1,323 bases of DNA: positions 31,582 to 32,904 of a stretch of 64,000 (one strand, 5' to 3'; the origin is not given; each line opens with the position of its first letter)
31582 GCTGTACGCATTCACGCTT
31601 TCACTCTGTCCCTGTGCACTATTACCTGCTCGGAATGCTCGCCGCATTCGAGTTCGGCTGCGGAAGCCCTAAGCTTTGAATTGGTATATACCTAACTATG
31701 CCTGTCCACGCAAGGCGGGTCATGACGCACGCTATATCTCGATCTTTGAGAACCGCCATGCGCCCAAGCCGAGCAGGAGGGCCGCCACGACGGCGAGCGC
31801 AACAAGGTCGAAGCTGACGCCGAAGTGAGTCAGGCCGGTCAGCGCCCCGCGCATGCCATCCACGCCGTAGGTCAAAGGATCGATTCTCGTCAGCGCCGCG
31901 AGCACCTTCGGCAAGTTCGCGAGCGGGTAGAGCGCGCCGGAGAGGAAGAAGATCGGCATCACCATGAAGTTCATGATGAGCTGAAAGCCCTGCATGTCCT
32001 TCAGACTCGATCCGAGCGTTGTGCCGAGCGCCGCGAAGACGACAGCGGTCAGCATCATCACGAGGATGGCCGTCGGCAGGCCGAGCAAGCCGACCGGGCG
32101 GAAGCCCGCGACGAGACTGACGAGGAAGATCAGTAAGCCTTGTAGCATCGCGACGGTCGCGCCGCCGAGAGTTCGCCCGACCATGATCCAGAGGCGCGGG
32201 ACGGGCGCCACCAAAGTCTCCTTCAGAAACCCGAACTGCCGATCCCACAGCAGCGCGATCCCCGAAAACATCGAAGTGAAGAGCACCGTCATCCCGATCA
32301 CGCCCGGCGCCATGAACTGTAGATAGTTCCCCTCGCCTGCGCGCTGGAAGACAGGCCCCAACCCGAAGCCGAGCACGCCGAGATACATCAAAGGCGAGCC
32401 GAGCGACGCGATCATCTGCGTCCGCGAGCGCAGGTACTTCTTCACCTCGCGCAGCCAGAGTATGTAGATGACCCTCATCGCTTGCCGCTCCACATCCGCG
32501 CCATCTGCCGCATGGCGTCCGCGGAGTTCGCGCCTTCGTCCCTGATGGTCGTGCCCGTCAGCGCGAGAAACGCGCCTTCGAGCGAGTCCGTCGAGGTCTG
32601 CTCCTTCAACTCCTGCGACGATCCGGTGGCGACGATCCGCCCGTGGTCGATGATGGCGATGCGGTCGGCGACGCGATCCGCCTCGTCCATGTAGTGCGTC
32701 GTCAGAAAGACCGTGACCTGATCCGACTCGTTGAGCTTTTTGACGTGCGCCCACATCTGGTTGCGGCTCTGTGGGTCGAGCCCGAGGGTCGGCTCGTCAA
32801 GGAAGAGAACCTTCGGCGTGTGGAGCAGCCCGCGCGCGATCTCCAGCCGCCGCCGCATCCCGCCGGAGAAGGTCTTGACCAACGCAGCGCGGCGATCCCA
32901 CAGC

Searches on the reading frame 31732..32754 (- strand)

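Call 53: search_protein_families(library=pfam, proteins=[window:31732-32754:-], max_evalue=0.00001)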
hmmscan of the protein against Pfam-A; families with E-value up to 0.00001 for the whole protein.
window:31732-32754:- (340 aa): 2 families
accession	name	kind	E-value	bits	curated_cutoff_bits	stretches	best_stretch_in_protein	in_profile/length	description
PF01061.29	ABC2_membrane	-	3.3e-34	118.7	26.9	1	96-304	3-209/211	ABC-2 type transporter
PF12698.13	ABC2_membrane_3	-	6.4e-18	65.4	31.6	1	141-333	157-347/347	ABC-2 family transporter protein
